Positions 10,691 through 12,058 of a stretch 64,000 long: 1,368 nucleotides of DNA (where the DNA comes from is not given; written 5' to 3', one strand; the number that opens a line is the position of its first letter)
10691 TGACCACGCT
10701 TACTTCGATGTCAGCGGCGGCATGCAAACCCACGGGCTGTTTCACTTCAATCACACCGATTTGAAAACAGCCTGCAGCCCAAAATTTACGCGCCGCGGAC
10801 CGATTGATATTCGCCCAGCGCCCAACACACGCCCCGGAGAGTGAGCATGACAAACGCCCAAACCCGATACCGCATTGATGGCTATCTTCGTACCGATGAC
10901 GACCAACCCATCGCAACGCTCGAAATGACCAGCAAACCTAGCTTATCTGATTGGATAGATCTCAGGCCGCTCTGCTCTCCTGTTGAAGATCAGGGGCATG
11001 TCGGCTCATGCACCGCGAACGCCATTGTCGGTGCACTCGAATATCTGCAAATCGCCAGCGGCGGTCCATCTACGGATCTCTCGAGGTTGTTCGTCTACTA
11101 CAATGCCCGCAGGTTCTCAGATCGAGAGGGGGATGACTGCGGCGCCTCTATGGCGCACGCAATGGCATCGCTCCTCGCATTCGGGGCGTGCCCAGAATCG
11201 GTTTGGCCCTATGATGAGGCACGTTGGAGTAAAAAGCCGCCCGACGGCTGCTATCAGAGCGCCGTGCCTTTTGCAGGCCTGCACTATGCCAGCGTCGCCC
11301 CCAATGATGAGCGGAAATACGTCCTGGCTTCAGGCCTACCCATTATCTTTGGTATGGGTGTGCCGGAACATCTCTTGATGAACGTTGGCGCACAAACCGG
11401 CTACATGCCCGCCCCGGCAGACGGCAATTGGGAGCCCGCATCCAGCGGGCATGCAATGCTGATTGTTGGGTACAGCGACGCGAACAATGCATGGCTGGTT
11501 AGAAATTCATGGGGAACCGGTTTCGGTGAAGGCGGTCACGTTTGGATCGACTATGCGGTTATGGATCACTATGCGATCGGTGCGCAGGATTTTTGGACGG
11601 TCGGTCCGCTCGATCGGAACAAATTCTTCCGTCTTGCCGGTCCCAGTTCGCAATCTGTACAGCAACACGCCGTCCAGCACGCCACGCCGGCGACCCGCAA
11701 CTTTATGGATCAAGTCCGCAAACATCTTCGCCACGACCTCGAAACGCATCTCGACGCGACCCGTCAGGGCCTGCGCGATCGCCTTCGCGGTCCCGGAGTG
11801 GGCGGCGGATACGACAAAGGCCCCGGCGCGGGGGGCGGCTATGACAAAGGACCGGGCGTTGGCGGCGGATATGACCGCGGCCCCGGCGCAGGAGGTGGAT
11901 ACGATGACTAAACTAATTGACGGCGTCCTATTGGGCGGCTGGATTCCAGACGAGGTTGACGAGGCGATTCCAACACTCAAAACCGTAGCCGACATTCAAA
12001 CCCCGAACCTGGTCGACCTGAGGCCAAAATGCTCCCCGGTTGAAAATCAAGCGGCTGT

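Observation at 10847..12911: Tandem paralogous papain-like (C1) peptidases lacking signal peptide and propeptide, with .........(K/R) decapeptide repeat tails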

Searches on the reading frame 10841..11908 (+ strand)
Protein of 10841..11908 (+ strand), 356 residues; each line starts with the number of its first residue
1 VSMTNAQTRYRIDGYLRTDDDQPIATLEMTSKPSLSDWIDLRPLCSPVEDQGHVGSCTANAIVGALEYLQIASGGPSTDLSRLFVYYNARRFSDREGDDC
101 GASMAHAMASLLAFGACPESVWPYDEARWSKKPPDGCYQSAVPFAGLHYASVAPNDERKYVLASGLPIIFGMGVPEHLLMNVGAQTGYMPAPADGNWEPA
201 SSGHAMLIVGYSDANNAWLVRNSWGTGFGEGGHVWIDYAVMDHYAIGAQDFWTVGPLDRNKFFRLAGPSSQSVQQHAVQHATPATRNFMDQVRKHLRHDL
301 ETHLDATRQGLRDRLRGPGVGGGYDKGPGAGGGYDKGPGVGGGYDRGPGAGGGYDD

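Call 4: search_protein_families(library=pfam, proteins=[window:10841-11908:+], max_evalue=0.01)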
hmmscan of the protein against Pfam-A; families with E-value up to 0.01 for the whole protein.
window:10841-11908:+ (356 aa): 1 family
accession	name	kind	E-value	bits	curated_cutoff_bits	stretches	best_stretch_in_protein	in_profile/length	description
PF00112.29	Peptidase_C1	-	1.2e-13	52.1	20.7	1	35-246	4-212/220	Papain family cysteine protease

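Call 7: find_homologous_proteins(query=window:10847-11908:+, max_evalue=0.001)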
Query window:10847-11908:+ (354 aa): 1191 proteins with E <= 0.001 among 2844 candidates; the best 120 are listed.
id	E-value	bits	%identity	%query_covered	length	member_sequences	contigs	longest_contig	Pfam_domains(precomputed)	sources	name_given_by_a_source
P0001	2.9e-246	835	100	100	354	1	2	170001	PF00112.30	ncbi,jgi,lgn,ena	jgi:hypothetical protein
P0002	9.4e-182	622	77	97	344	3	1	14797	PF00112.30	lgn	-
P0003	8.5e-180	616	72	99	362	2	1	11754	PF00112.30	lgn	-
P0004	5.2e-172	590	75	94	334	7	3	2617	PF00112.30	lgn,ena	-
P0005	7.0e-172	590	76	94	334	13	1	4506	PF00112.30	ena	-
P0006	3.1e-170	585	75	94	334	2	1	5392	PF00112.30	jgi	-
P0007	1.3e-162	560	73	94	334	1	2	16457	PF00112.30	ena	-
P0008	1.6e-151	523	65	98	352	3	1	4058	PF00112.30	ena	-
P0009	7.5e-151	521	62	100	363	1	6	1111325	PF00112.30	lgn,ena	-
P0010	8.0e-151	521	62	100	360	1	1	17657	PF00112.30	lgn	-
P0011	4.4e-147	508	61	100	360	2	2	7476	PF00112.30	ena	-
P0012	2.0e-146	506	67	96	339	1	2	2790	PF00112.30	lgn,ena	-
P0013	3.3e-145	502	60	98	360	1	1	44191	PF00112.30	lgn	-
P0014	6.1e-145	501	63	100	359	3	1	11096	PF00112.30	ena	-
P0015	8.2e-144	498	60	100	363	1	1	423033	PF00112.30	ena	-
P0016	1.2e-142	494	62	100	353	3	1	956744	PF00112.30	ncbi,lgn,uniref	ncbi:MAG: C1 family peptidase [Henriciella sp.]|uniref:C1 family peptidase n=1 Tax=Henriciella sp. T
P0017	6.6e-141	488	58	98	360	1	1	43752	PF00112.30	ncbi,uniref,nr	ncbi:C1 family peptidase [Henriciella aquimarina]|uniref:C1 family peptidase n=1 Tax=Henriciella aqu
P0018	1.3e-139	484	62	95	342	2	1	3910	PF00112.30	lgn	-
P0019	7.5e-139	481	63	97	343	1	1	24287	PF00112.30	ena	-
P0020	1.6e-138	480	59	100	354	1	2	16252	PF00112.30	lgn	-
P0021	4.9e-138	479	63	93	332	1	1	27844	PF00112.30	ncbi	-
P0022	5.6e-138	478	61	98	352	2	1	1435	PF00112.30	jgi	-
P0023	2.1e-137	477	60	100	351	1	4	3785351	PF00112.30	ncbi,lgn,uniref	ncbi:C1 family peptidase [Henriciella sp. AS95]|uniref:C1 family peptidase n=1 Tax=Henriciella sp. A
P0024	3.5e-135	469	60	99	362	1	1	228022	PF00112.30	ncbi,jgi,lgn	-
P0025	1.2e-134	467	60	100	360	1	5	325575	PF00112.30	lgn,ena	-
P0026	2.5e-134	466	60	97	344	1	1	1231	PF00112.30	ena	-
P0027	5.8e-134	465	63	89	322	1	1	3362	PF00112.30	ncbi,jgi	-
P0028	2.6e-132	460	57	98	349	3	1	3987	PF00112.30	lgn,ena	-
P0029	2.8e-131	456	55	98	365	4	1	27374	PF00112.30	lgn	-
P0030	4.3e-130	452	42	87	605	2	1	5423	PF00112.30,PF13529.14,PF03051.22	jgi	jgi:C1A family cysteine protease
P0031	1.7e-129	450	55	98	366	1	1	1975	PF00112.30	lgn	-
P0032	1.1e-128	448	53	100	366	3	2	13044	PF00112.30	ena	-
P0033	3.3e-128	446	55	98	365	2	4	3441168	PF00112.30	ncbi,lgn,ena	-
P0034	2.0e-127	444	56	98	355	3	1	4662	PF00112.30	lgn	-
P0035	8.3e-126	438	60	90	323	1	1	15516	PF00112.30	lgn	-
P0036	1.1e-125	438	58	94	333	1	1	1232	PF00112.30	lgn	-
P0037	4.2e-125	436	56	99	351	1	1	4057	PF00112.30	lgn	-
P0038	7.3e-125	435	53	98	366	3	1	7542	PF00112.30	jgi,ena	-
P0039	2.0e-123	431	59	89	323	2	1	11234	PF00112.30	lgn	-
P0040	3.1e-123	430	56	99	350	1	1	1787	PF00112.30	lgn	-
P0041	3.0e-119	417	54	98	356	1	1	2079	PF00112.30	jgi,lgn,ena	-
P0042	3.4e-118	413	58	86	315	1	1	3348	PF00112.30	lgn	-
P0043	3.9e-118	413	56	93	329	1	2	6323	PF00112.30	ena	-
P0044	8.1e-101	356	51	86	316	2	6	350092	PF00112.30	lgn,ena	-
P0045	1.3e-100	355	49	91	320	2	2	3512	PF00112.30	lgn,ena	-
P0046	6.9e-100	353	49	91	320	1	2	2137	PF00112.30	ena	-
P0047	2.8e-99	351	48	91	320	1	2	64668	PF00112.30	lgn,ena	-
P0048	4.3e-99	350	50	91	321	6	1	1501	PF00112.30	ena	-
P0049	1.9e-97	345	49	91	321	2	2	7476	PF00112.30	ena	-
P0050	2.0e-97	345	48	91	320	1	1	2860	PF00112.30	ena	-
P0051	3.2e-95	338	50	91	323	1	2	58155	PF00112.30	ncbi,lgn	-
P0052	2.0e-94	335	49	91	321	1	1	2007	PF00112.30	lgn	-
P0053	9.1e-93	330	48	91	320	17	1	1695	PF00112.30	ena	-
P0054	1.5e-92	329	48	94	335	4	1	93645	PF00112.30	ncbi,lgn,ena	-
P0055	7.2e-92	327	47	91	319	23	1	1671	PF00112.30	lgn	-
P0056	8.6e-92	326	48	91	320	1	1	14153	PF00112.30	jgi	jgi:C1A family cysteine protease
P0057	2.6e-91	325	49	89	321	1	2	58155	PF00112.30,PF13529.14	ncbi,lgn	-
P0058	2.6e-91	325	48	91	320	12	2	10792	PF00112.30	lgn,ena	-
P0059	1.3e-90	323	47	91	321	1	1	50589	PF00112.30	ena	-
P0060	3.2e-90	321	46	90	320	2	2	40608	PF00112.30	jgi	jgi:C1A family cysteine protease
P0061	5.4e-90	320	46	91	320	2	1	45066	PF00112.30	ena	-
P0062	1.1e-89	319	48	89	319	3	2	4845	PF00112.30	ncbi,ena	-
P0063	1.5e-89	319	49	91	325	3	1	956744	PF00112.30,PF13529.14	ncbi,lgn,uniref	ncbi:MAG: C1 family peptidase [Henriciella sp.]|uniref:C1 family peptidase n=1 Tax=Henriciella sp. T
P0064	1.5e-89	319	48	91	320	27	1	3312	PF00112.30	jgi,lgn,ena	-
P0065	2.8e-88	315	49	89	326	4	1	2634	PF00112.30,PF13529.14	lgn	-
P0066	1.8e-87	312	47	91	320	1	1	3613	PF00112.30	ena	-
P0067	3.1e-87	311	47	91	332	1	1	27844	PF00112.30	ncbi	-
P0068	8.6e-87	310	47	91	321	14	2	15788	PF00112.30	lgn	-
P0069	9.0e-87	310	48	86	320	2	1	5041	PF00112.30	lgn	-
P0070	1.7e-86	309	48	89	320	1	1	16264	PF00112.30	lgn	-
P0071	2.9e-86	308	48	84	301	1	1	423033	PF00112.30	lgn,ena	-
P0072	3.0e-86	308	47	91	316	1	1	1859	PF00112.30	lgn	-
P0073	6.3e-86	307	48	89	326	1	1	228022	PF00112.30,PF13529.14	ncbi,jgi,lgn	-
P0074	1.3e-85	306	45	91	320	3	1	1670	PF00112.30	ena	-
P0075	1.7e-85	306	46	91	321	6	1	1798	PF00112.30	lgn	-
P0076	3.4e-85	305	45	91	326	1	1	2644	PF00112.30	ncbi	-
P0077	7.2e-85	304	46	88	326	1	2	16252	PF00112.30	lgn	-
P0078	1.7e-84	302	44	91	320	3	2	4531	PF00112.30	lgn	-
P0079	1.9e-84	302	46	90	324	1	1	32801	PF00112.30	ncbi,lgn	ncbi:MAG: C1 family peptidase [Pseudomonadota bacterium]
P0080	1.9e-84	302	45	91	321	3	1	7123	PF00112.30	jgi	jgi:hypothetical protein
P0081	3.5e-84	301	44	91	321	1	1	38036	PF00112.30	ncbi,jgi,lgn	-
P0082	9.1e-84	300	45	91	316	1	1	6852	PF00112.30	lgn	-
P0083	2.9e-83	298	44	91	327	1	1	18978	PF00112.30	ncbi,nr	ncbi:MAG: C1 family peptidase [bacterium]|nr:C1 family peptidase [bacterium]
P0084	3.0e-83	298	46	86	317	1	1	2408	PF00112.30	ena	-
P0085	4.1e-83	298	44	91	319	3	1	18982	PF00112.30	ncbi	-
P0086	4.4e-83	298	45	91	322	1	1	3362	PF00112.30,PF13529.14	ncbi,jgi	-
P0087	1.6e-82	296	46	91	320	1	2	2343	PF00112.30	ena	-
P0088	3.6e-82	295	46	91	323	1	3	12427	PF00112.30,PF13529.14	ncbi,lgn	-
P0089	4.4e-82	294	46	91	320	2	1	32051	PF00112.30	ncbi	ncbi:MAG: C1 family peptidase [Pseudomonadota bacterium]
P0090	1.0e-81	293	44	91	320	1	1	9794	PF00112.30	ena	-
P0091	1.6e-81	293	43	91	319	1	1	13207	PF00112.30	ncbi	-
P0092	1.6e-81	293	48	84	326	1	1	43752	PF00112.30,PF13529.14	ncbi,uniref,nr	ncbi:C1 family peptidase [Henriciella aquimarina]|uniref:C1 family peptidase n=1 Tax=Henriciella aqu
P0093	3.1e-81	292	45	89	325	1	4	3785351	PF00112.30,PF13529.14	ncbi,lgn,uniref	ncbi:C1 family peptidase [Henriciella sp. AS95]|uniref:C1 family peptidase n=1 Tax=Henriciella sp. A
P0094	3.3e-81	292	45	91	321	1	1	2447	PF00112.30,PF13529.14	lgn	-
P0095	3.4e-81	292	49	81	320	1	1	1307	PF00112.30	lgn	-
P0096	3.5e-81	291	45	94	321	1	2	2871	PF00112.30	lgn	-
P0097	4.4e-81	291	48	83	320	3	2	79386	PF00112.30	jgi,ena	jgi:C1A family cysteine protease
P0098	7.1e-81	290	43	91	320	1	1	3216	PF00112.30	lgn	-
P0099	1.7e-80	289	44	91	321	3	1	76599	PF00112.30,PF13529.14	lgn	-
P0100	1.8e-80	289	45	91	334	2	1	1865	PF00112.30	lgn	-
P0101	2.5e-80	289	47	89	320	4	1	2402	PF00112.30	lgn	-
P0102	3.2e-80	288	47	88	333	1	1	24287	PF00112.30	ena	-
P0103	1.3e-79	286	43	89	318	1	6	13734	PF00112.30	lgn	-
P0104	2.0e-79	286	43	91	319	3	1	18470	PF00112.30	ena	-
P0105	3.6e-79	285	45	89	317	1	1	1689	PF00112.30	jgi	jgi:C1A family cysteine protease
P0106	4.7e-79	284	46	89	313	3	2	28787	PF00112.30,PF13529.14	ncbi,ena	-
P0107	8.8e-79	284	43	91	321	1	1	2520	PF00112.30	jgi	jgi:hypothetical protein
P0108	9.7e-79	283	44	91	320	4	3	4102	PF00112.30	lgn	-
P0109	2.4e-78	282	45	89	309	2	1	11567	PF00112.30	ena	-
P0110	2.5e-78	282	43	91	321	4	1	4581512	PF00112.30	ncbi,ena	-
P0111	2.5e-78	282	43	89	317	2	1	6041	PF00112.30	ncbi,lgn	ncbi:MAG: C1 family peptidase [Pseudomonadota bacterium]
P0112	2.6e-78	282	43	91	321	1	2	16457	PF00112.30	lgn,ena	-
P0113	2.6e-78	282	46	81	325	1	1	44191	PF00112.30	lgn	-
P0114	4.1e-78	281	44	91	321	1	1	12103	PF00112.30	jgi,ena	-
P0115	1.1e-77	280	45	91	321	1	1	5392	PF00112.30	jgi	-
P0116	2.4e-77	279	46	89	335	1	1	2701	PF00112.30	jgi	jgi:C1A family cysteine protease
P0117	2.7e-77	279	43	91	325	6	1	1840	PF00112.30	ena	-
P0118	3.5e-77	278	44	91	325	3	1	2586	PF00112.30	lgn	-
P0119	5.5e-77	278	42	91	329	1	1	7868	PF00112.30,PF13529.14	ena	-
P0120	6.4e-77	277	44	91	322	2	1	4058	PF00112.30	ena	-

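Call 8: search_solved_structures(query=window:10847-11908:+, max_evalue=0.01, show_alignments=2)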
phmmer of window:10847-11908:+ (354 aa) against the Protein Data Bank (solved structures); distinct sequences matched with E-value up to 0.01: 129 (the best 60 are shown).
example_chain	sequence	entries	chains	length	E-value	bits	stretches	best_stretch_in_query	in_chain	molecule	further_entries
3ois_A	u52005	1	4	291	1e-34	123.7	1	31-253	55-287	Cysteine protease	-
5jt8_A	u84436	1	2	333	6.2e-13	51.9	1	29-251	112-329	Blo t 1 allergen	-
1nb3_A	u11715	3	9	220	8e-11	45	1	32-235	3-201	Cathepsin H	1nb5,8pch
8pi3_A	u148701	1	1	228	1.8e-10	43.8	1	33-241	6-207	Cathepsin S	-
2fye_A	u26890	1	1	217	1e-09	41.3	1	34-236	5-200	cathepsin S preproprotein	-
6mis_A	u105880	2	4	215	1.1e-09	41.3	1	31-238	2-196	Ananain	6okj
6y6l_A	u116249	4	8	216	1.1e-09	41.3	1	31-238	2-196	Ananain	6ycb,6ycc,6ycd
6czk_A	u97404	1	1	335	1.6e-09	40.7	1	31-235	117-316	Pro-cathepsin H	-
1npz_A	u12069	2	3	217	2.2e-09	40.3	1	34-236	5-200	Cathepsin S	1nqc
8rnd_A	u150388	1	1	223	2.7e-09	39.9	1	32-236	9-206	Cathepsin S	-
9gj2_A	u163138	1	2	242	2.9e-09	39.9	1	33-246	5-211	Cathepsin S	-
2f1g_A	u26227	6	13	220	2.9e-09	39.9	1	33-236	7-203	Cathepsin S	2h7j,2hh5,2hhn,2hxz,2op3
4p6e_A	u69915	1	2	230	3e-09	39.8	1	32-237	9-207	Cathepsin S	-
3ovx_A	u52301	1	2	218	3.3e-09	39.7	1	33-236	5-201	Cathepsin S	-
2fq9_A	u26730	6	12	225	3.4e-09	39.6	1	33-240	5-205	cathepsin S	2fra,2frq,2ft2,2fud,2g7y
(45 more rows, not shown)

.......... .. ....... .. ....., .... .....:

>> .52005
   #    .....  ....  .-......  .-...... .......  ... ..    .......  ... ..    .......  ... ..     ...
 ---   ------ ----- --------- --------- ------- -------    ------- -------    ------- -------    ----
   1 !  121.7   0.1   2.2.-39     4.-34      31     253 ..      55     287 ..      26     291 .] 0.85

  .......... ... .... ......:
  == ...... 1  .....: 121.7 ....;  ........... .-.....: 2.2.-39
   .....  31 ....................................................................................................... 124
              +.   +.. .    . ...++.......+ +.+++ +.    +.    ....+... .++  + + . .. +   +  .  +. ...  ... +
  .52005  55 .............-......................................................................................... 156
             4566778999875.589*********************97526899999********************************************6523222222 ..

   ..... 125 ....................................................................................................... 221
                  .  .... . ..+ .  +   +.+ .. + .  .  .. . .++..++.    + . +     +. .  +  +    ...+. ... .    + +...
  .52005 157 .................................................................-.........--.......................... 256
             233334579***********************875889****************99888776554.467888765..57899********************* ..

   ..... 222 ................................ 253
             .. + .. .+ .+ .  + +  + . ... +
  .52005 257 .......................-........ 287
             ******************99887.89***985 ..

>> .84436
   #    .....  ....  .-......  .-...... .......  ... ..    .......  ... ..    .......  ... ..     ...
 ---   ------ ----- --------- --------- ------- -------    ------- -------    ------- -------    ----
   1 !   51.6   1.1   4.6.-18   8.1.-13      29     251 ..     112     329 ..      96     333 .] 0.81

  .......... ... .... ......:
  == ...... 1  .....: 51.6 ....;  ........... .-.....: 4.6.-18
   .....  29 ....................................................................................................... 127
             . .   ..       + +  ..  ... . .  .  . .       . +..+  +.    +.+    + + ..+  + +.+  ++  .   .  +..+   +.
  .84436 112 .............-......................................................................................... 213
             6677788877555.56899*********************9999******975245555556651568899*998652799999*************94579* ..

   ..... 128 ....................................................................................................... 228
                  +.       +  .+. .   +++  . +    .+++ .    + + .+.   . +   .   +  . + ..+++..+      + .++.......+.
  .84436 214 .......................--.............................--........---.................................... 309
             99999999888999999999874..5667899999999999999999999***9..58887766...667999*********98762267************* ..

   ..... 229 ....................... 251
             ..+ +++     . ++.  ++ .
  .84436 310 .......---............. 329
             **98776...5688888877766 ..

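Call 11: find_encoding_contigs(protein=P0110, flank=10000, max_places=3)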
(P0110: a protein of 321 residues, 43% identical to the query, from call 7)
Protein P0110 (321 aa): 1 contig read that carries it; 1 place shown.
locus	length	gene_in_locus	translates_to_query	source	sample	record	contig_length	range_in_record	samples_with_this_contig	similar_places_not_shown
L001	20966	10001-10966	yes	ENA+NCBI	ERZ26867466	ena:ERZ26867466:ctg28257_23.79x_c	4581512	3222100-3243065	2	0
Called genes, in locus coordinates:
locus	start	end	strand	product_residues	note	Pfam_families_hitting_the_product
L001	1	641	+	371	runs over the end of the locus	PF02771:Acyl-CoA_dh_N, PF08028:Acyl-CoA_dh_2 (faint), PF02770:Acyl-CoA_dh_M, PF00441:Acyl-CoA_dh_1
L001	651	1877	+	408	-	PF02771:Acyl-CoA_dh_N, PF02770:Acyl-CoA_dh_M, PF00441:Acyl-CoA_dh_1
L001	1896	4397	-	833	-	PF13181:TPR_8 (faint), PF00069:Pkinase, PF07714:PK_Tyr_Ser-Thr, PF03109:ABC1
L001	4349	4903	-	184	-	PF07638:Sigma70_ECF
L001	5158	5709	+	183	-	-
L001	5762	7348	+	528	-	-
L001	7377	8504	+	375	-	-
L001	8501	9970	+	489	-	PF00069:Pkinase, PF07714:PK_Tyr_Ser-Thr, PF01636:APH (faint), PF05656:DUF805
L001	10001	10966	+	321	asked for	PF00112:Peptidase_C1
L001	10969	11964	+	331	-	PF00112:Peptidase_C1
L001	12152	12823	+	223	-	PF00440:TetR_N, PF17939:TetR_C_30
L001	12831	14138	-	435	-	PF07690:MFS_1, PF03137:OATP (weak)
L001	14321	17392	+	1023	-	PF07715:Plug, PF00593:TonB_dep_Rec_b-barrel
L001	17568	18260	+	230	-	PF03050:DDE_Tnp_IS66 (weak), PF13610:DDE_Tnp_IS240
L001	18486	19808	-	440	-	-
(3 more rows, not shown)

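Call 12: find_encoding_contigs(protein=P0097, flank=10000, max_places=3)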
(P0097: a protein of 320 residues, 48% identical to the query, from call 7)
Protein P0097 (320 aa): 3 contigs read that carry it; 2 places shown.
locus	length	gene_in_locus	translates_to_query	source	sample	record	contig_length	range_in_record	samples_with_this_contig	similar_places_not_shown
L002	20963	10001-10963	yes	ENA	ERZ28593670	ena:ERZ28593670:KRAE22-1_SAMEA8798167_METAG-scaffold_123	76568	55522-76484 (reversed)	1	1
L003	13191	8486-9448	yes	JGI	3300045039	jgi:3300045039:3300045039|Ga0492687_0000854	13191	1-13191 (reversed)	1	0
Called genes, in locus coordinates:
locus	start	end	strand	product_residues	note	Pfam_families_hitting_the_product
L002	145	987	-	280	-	-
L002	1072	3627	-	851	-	PF00069:Pkinase, PF07714:PK_Tyr_Ser-Thr, PF03109:ABC1 (weak)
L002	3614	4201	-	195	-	PF07638:Sigma70_ECF, PF08281:Sigma70_r4_2, PF04545:Sigma70_r4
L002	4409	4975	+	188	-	-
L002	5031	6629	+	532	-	-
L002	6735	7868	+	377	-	-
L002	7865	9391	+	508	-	PF13240:Zn_Ribbon_1 (weak), PF00069:Pkinase, PF01636:APH (faint), PF03109:ABC1 (faint), PF07714:PK_Tyr_Ser-Thr, PF17667:Pkinase_fungal (weak)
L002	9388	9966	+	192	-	-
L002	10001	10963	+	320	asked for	PF00112:Peptidase_C1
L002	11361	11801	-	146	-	-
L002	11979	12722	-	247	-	PF04402:SIMPL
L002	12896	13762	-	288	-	PF00520:Ion_trans, PF07885:Ion_trans_2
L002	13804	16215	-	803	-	PF01588:tRNA_bind, PF03483:B3_4, PF03484:B5, PF17759:tRNA_synthFbeta, PF03147:FDX-ACB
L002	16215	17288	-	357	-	PF02912:Phe_tRNA-synt_N, PF01409:tRNA-synt_2d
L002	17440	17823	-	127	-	PF00453:Ribosomal_L20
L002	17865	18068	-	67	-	PF01632:Ribosomal_L35p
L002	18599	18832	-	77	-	PF04255:DUF433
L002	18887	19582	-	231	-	PF00881:Nitroreductase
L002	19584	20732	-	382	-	PF00108:Thiolase_N (weak), PF08545:ACP_syn_III, PF08541:ACP_syn_III_C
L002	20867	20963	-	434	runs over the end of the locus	PF06078:DUF937, PF00691:OmpA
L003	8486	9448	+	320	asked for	PF00112:Peptidase_C1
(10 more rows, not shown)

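Call 15: search_protein_families(library=padloc, proteins=[window:10847-11908:+], max_evalue=0.01)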
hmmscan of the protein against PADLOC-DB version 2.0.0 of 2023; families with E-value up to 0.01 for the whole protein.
window:10847-11908:+ (354 aa): 0 families

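Call 16: search_protein_families(library=ncbifam, proteins=[window:10847-11908:+], max_evalue=0.01)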
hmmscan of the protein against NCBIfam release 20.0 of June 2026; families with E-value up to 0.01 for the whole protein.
window:10847-11908:+ (354 aa): 0 families
